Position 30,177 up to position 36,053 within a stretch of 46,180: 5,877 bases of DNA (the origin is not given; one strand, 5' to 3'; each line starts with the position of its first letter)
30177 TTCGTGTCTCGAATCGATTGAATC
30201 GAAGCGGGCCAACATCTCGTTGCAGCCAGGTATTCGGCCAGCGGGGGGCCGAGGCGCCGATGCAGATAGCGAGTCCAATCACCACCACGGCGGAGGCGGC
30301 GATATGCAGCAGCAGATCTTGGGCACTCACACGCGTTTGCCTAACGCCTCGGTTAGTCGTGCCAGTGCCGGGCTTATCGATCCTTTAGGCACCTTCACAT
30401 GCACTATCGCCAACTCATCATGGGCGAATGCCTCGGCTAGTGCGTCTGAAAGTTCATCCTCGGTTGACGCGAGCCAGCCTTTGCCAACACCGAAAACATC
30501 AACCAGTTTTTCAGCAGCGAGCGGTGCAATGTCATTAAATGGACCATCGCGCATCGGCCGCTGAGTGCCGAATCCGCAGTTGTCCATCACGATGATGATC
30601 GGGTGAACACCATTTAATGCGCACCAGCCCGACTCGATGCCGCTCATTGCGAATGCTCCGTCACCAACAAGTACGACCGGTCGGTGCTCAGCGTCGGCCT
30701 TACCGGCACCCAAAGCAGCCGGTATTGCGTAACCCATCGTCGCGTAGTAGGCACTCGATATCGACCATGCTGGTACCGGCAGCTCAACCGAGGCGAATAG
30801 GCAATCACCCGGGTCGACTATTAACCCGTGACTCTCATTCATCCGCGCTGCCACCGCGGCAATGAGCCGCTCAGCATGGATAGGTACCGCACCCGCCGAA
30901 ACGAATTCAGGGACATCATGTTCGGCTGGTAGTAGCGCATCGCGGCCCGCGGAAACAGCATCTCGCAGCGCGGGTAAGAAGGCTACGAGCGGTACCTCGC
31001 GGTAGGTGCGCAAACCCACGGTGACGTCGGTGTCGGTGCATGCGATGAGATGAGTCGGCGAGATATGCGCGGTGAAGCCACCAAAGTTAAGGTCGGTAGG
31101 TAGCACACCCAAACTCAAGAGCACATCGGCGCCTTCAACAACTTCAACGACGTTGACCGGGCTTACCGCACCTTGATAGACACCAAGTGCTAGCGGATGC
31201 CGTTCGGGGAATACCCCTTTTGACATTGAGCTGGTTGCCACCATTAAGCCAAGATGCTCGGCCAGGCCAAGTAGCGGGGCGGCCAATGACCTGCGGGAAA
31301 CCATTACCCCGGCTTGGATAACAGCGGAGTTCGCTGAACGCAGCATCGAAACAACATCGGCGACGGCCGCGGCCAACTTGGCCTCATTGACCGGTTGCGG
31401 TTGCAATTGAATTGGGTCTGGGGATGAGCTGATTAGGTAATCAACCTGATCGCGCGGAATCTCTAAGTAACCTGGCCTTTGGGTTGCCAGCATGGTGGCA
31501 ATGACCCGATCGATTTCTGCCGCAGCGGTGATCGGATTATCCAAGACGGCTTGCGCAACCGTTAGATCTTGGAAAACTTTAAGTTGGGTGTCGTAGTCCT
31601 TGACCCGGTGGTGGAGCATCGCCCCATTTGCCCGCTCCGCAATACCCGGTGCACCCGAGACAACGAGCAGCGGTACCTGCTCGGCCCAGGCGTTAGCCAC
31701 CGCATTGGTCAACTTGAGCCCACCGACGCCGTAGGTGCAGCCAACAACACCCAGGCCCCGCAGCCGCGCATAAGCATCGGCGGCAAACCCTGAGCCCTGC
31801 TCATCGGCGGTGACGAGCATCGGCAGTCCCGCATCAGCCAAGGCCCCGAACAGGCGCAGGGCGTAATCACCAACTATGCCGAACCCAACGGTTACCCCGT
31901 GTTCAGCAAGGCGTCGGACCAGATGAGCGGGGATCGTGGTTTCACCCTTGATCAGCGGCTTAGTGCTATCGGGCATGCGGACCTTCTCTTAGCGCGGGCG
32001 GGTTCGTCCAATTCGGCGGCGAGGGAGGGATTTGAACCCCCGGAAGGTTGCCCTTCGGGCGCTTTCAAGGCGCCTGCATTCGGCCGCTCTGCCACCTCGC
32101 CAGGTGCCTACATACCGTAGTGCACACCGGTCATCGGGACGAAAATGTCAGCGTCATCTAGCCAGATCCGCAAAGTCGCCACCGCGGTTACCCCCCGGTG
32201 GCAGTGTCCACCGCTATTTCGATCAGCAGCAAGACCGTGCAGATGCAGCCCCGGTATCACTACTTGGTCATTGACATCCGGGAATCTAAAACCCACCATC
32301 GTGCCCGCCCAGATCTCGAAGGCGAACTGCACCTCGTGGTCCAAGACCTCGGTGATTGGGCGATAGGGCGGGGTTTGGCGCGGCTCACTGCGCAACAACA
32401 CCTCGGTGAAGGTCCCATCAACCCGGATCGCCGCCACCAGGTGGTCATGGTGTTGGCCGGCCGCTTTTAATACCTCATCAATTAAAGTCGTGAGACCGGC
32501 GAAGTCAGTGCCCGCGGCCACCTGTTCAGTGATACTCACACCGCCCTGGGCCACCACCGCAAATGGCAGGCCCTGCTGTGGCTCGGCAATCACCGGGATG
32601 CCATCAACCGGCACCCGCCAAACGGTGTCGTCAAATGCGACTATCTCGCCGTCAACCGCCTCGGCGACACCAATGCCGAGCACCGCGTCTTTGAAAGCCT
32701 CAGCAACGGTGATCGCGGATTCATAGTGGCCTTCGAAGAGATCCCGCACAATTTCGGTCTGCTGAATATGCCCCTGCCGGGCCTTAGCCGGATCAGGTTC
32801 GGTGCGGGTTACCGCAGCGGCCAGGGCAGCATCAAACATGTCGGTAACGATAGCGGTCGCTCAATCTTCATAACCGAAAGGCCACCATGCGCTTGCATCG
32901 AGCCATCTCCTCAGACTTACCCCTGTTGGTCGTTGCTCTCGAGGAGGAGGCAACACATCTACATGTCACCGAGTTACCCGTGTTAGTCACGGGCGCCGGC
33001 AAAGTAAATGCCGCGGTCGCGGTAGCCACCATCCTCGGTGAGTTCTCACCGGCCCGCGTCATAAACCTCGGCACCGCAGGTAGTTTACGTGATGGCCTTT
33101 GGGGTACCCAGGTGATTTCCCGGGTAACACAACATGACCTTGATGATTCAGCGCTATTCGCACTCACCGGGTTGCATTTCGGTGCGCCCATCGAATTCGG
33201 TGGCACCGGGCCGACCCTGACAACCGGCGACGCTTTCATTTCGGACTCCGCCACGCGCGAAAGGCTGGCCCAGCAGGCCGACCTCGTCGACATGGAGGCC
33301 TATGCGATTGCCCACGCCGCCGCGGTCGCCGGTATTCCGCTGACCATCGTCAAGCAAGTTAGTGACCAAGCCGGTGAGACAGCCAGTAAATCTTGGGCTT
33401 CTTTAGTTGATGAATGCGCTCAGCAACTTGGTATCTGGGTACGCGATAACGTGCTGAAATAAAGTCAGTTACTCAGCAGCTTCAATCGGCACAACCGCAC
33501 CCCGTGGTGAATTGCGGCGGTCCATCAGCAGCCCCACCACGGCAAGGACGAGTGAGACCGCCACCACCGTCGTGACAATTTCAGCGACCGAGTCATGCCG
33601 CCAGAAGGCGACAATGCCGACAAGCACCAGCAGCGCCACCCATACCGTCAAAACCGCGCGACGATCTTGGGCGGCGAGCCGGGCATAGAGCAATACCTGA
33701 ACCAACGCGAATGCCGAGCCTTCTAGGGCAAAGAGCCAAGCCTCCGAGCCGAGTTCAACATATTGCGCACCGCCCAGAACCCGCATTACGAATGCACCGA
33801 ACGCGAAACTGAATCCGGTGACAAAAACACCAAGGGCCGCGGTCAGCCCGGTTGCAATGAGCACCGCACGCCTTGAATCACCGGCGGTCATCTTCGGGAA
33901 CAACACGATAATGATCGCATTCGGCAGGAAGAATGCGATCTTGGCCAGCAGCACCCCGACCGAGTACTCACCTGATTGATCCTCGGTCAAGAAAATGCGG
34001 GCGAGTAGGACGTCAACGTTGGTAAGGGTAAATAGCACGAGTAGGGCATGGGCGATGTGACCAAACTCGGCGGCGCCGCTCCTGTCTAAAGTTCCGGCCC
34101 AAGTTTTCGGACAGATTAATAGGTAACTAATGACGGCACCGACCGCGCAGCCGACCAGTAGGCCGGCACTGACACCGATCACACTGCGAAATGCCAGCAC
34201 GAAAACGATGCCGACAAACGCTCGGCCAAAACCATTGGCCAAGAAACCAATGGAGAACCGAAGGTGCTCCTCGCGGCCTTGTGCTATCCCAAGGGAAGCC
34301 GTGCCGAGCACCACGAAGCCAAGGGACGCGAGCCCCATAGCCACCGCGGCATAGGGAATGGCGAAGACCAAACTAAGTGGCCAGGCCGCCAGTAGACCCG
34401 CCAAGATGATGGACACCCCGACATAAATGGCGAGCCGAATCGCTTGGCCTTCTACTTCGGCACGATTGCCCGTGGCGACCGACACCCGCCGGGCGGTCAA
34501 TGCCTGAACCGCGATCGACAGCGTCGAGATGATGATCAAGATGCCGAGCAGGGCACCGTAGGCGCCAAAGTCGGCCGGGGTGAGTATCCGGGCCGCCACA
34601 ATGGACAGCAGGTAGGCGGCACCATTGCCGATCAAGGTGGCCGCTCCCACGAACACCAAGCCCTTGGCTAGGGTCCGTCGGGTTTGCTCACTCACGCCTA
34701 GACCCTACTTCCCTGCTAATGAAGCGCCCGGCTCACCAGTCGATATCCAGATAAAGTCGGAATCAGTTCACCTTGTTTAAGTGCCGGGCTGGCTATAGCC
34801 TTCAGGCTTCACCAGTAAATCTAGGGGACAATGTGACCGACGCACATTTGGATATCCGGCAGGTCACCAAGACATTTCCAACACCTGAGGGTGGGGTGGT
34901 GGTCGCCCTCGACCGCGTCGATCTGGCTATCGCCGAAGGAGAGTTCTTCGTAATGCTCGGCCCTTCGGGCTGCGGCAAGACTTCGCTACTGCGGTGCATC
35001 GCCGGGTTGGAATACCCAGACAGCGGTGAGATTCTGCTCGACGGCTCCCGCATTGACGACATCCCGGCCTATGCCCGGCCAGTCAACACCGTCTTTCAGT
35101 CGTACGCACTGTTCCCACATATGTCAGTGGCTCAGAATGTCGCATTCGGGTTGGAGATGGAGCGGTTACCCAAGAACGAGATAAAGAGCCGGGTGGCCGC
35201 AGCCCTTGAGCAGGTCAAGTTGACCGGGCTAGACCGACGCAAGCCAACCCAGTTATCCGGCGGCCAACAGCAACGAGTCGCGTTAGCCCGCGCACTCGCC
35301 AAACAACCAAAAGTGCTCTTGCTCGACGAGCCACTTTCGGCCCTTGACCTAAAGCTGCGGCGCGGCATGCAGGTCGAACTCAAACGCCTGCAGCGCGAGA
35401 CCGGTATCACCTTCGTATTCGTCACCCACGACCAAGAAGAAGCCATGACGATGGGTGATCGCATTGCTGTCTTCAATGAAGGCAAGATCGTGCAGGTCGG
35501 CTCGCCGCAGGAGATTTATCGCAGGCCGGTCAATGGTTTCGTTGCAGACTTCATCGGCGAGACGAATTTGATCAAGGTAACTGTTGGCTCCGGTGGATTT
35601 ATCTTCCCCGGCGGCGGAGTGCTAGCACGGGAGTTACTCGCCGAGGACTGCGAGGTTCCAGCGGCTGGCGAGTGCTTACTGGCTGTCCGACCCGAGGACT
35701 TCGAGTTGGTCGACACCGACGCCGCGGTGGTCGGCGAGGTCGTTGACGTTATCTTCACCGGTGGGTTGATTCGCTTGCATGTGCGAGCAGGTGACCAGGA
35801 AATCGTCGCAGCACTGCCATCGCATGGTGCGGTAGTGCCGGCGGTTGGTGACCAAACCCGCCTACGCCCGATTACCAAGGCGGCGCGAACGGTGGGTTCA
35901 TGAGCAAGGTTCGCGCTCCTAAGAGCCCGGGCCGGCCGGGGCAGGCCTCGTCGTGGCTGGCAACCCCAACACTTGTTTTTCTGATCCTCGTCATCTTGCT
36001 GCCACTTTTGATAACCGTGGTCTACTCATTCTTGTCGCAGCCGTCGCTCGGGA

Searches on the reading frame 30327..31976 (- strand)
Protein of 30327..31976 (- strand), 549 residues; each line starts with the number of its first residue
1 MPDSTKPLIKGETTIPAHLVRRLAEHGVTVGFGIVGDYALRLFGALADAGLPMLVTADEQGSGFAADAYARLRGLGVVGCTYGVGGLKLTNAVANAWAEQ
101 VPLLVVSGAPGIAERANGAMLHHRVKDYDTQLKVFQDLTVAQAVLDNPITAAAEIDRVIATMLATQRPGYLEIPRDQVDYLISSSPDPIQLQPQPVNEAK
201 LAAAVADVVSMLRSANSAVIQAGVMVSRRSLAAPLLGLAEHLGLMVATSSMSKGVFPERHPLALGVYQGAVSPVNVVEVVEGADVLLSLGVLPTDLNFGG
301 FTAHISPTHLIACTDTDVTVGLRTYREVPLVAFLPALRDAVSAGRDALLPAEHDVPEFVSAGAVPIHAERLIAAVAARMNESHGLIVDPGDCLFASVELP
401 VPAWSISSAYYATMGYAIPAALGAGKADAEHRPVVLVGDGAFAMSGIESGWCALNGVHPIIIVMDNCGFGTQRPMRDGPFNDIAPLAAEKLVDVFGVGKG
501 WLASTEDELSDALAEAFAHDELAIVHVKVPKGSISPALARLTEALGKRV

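Call 4: search_protein_families(library=pfam, proteins=[window:30327-31976:-], max_evalue=0.01)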
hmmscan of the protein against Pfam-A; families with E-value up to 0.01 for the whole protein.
window:30327-31976:- (549 aa): 3 families
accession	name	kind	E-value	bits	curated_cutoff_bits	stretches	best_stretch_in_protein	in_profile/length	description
PF02776.23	TPP_enzyme_N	-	5.1e-25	88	26.8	1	17-118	5-108/119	Thiamine pyrophosphate enzyme, N-terminal TPP binding domain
PF02775.26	TPP_enzyme_C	-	1.9e-19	70.4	21.9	1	406-527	22-151/151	Thiamine pyrophosphate enzyme, C-terminal TPP binding domain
PF00205.28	TPP_enzyme_M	-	1.4e-17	64.1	30.4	1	205-332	1-128/137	Thiamine pyrophosphate enzyme, central domain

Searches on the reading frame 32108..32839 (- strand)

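Call 62: search_protein_families(library=pfam, proteins=[window:32108-32839:-], max_evalue=0.00001)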
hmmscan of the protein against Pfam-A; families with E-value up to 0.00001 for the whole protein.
window:32108-32839:- (243 aa): 1 family
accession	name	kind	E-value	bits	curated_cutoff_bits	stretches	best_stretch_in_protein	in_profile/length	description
PF03306.18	AAL_decarboxy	-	1.5e-39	136.1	25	1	27-216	3-187/219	Alpha-acetolactate decarboxylase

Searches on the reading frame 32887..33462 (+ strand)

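Call 62: search_protein_families(library=pfam, proteins=[window:32887-33462:+], max_evalue=0.00001)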
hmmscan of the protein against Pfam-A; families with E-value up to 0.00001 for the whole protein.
window:32887-33462:+ (191 aa): 1 family
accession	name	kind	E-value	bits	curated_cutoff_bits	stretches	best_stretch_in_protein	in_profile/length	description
PF01048.26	PNP_UDP_1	-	1.3e-19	71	25.1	2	111-179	147-218/233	Phosphorylase superfamily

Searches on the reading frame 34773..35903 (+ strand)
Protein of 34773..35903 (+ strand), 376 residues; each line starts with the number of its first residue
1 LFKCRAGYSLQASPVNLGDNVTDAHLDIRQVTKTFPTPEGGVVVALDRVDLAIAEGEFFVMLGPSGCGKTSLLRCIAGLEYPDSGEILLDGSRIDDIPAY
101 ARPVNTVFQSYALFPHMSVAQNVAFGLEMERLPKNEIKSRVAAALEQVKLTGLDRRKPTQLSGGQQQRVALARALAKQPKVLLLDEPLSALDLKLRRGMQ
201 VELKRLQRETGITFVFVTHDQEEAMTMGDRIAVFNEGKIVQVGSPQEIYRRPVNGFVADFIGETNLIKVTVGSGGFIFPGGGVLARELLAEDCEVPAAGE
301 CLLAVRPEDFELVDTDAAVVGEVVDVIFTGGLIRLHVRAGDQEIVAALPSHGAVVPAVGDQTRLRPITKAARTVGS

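Call 62: search_protein_families(library=pfam, proteins=[window:34773-35903:+], max_evalue=0.00001)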
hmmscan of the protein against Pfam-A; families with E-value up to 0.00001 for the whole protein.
window:34773-35903:+ (376 aa): 3 families
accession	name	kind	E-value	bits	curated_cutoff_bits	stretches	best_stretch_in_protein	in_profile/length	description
PF00005.33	ABC_tran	-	4.9e-38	131.3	25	1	46-188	1-136/137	ABC transporter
PF13304.12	AAA_21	-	8.5e-10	39.6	27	0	122-221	195-300/304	AAA domain, putative AbiEii toxin, Type IV TA system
PF08402.16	TOBE_2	-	1.2e-09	38.6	21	1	303-365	1-67/76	TOBE domain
